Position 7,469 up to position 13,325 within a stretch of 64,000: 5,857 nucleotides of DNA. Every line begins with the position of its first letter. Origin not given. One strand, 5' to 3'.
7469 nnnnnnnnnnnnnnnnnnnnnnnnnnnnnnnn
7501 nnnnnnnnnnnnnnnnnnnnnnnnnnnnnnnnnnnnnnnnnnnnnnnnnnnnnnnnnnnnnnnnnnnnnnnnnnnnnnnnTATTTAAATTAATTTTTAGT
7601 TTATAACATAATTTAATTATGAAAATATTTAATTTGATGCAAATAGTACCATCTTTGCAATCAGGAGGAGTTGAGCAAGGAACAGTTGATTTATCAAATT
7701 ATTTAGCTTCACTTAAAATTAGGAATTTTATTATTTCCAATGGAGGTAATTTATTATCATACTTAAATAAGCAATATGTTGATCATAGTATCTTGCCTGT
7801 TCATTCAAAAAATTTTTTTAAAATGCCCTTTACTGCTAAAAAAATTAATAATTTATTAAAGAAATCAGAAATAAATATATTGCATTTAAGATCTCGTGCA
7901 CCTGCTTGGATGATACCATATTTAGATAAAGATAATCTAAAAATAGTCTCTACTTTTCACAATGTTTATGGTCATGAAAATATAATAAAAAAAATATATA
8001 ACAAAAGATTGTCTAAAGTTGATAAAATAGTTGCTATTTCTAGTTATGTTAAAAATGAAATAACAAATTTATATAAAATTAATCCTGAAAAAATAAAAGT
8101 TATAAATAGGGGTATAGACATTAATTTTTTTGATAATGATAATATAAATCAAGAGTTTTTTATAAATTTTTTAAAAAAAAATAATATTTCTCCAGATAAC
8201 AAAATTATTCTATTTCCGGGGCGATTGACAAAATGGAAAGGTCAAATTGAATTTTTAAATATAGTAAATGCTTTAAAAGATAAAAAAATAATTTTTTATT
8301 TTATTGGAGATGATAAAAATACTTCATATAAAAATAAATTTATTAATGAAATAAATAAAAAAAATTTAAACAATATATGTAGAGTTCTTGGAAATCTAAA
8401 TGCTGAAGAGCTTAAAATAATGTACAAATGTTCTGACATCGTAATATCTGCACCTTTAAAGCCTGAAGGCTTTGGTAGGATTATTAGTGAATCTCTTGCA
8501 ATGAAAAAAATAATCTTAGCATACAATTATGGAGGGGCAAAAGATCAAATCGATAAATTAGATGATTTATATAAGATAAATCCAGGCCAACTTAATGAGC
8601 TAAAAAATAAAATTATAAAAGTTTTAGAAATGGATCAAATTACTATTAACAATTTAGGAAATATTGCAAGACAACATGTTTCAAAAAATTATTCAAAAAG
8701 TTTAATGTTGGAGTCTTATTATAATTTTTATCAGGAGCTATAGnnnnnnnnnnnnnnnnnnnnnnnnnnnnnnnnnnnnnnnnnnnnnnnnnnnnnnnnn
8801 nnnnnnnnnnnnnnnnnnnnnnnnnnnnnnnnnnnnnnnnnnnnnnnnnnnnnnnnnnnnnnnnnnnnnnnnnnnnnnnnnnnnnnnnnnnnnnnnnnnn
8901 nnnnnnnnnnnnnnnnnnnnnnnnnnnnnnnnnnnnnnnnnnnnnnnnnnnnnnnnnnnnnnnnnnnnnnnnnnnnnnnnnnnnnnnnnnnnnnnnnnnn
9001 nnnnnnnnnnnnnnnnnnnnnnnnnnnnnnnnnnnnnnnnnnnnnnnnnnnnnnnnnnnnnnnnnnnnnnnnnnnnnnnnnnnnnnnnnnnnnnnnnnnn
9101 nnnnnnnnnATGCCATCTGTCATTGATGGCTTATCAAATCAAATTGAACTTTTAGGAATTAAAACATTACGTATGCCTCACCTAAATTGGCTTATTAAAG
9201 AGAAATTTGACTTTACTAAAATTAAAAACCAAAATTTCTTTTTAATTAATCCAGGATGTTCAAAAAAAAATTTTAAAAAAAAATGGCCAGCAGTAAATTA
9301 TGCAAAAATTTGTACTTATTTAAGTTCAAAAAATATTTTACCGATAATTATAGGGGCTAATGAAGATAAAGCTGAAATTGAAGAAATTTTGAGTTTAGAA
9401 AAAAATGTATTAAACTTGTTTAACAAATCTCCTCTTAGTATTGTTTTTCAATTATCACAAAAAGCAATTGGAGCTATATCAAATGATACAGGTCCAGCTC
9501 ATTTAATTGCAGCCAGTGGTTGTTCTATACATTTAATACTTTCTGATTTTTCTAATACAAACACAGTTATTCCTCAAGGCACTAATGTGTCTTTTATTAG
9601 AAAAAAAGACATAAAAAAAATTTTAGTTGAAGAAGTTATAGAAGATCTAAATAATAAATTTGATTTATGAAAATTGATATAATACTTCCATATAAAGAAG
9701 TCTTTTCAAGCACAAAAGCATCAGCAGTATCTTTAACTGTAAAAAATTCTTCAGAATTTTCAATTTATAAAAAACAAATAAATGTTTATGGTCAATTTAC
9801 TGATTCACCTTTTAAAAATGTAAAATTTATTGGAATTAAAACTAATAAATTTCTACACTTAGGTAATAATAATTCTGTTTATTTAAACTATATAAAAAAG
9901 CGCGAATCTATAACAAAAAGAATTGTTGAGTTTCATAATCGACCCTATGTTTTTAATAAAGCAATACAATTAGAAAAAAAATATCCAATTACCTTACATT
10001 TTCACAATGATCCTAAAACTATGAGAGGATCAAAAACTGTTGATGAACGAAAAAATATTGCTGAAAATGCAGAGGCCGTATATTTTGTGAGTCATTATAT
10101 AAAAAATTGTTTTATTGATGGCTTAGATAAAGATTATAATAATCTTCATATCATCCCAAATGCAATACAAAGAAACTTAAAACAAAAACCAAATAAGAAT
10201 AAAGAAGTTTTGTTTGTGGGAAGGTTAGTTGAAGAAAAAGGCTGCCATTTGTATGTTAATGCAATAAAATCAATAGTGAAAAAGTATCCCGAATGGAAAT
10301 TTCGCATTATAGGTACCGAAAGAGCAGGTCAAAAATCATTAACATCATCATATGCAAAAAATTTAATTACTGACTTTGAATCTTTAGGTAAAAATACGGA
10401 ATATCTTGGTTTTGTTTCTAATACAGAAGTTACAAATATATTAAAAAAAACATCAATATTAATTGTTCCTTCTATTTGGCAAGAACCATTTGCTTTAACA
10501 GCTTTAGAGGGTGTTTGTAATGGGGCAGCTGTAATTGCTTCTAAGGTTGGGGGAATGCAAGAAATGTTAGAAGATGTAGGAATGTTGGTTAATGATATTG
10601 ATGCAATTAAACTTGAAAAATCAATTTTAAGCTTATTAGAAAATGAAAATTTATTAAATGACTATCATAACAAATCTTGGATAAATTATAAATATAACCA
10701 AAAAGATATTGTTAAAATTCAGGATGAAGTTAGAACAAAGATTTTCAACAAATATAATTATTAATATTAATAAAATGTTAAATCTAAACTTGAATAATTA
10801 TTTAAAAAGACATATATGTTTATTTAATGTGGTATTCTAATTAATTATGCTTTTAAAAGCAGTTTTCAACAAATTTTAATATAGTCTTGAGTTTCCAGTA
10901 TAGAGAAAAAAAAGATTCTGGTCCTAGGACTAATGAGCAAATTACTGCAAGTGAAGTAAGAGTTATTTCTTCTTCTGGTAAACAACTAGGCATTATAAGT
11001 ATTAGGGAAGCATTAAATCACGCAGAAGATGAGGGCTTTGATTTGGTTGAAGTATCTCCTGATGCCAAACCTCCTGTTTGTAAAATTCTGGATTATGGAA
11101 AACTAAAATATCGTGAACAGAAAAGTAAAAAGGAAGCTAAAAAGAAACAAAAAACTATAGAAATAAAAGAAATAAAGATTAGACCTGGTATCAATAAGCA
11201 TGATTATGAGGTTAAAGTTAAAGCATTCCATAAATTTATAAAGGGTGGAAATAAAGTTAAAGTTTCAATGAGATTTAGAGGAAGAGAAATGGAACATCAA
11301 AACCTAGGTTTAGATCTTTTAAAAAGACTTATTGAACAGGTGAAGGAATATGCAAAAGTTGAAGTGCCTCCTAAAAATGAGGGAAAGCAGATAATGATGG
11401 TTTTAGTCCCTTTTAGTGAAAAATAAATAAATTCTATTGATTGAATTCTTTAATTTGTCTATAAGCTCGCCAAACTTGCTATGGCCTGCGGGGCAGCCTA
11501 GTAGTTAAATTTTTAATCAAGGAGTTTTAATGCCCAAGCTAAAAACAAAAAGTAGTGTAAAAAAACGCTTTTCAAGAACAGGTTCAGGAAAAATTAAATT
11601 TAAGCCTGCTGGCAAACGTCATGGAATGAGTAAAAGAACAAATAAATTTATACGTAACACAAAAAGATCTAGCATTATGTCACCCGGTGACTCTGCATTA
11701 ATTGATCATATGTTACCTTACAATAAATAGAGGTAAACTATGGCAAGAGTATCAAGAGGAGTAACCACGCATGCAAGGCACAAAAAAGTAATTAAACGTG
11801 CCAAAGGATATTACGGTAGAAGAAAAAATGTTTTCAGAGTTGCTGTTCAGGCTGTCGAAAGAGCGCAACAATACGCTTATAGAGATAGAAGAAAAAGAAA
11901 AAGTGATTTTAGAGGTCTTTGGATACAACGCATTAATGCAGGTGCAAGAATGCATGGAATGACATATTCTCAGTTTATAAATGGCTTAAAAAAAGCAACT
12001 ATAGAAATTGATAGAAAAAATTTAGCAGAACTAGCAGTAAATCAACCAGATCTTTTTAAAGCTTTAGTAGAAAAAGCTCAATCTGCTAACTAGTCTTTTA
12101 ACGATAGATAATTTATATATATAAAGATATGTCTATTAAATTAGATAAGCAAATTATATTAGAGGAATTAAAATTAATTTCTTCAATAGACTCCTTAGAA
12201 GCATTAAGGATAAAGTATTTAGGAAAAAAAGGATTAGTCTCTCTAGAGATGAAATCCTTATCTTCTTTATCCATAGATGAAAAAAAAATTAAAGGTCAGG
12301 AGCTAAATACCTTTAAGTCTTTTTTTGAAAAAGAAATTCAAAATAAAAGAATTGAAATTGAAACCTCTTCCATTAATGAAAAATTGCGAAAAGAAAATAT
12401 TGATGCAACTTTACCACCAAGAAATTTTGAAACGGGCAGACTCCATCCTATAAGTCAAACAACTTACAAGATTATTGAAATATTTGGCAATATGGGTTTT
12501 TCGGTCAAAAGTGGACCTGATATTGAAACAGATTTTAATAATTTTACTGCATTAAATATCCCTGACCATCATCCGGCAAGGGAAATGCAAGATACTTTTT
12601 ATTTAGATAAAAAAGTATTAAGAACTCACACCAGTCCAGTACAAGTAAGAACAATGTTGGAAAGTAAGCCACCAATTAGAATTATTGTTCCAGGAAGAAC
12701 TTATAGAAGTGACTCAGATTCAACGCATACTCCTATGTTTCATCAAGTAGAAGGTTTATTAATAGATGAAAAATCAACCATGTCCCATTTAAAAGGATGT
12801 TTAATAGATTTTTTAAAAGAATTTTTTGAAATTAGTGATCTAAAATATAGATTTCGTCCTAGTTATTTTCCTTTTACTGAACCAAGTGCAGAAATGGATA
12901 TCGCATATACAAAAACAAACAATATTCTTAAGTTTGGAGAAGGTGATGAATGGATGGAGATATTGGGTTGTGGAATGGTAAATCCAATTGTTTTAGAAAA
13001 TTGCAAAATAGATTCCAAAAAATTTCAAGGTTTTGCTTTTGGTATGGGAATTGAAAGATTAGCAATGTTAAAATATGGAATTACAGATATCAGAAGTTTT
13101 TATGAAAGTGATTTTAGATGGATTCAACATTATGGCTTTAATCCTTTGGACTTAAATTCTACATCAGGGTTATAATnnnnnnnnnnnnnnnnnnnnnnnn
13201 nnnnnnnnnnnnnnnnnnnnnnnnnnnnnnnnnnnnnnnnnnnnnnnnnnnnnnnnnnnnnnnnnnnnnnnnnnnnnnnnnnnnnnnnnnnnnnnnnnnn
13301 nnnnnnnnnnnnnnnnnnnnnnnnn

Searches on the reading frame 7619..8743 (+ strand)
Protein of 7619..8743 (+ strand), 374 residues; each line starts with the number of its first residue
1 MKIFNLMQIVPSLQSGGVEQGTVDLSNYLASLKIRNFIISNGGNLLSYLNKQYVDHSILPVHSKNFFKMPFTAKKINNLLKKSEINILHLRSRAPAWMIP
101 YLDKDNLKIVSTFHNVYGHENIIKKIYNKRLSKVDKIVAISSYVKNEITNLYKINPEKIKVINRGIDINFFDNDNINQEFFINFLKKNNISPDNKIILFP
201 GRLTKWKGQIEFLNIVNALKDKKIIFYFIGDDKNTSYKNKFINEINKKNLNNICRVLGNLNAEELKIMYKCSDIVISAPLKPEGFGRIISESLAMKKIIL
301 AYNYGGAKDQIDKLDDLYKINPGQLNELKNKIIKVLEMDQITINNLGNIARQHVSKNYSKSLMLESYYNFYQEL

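Call 64: search_protein_families(library=pfam, proteins=[window:7619-8743:+], max_evalue=0.0001)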
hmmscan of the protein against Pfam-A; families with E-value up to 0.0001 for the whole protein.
window:7619-8743:+ (374 aa): 3 families
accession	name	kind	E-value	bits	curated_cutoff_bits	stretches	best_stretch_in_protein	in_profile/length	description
PF00534.26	Glycos_transf_1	-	4.6e-25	88.6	26.4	1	185-352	6-171/172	Glycosyl transferases group 1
PF13439.12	Glyco_transf_4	-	6e-23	82.1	28.5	1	16-169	2-169/170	Glycosyltransferase Family 4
PF13692.12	Glyco_trans_1_4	-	4.8e-15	56.5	27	1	195-337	2-141/142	Glycosyl transferases group 1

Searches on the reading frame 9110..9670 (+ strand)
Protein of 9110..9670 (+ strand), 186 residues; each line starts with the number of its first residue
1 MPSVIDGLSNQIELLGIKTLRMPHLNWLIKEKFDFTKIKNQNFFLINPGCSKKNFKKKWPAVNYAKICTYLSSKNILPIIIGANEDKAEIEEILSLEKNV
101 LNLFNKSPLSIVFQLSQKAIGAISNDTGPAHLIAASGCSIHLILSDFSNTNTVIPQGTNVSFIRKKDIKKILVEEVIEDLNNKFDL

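Call 64: search_protein_families(library=pfam, proteins=[window:9110-9670:+], max_evalue=0.0001)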
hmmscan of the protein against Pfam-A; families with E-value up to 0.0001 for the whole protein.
window:9110-9670:+ (186 aa): 1 family
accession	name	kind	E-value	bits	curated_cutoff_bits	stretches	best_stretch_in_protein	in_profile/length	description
PF01075.23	Glyco_transf_9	-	3.5e-12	46.6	22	1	35-135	98-200/247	Glycosyltransferase family 9 (heptosyltransferase)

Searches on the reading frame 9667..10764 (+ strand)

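Call 64: search_protein_families(library=pfam, proteins=[window:9667-10764:+], max_evalue=0.0001)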
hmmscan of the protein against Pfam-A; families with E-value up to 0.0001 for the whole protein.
window:9667-10764:+ (365 aa): 3 families
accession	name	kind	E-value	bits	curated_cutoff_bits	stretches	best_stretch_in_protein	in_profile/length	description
PF00534.26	Glycos_transf_1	-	5.8e-29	101.3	26.4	1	169-335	6-167/172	Glycosyl transferases group 1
PF13692.12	Glyco_trans_1_4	-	7.3e-23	81.8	27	1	179-326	2-142/142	Glycosyl transferases group 1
PF20706.3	GT4-conflict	-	6.4e-11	42.3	26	1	117-307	129-324/385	Family 4 Glycosyltransferase in conflict systems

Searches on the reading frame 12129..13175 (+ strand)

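Call 64: search_protein_families(library=pfam, proteins=[window:12129-13175:+], max_evalue=0.0001)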
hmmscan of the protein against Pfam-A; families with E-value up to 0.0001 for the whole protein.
window:12129-13175:+ (348 aa): 2 families
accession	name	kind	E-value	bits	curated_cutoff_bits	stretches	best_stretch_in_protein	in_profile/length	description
PF01409.25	tRNA-synt_2d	-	4.9e-98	327.9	19.8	1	91-334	2-245/246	tRNA synthetases class II core domain (F)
PF02912.23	Phe_tRNA-synt_N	-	5e-17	62.1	22.3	1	19-86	2-69/69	Aminoacyl tRNA synthetase class II, N-terminal domain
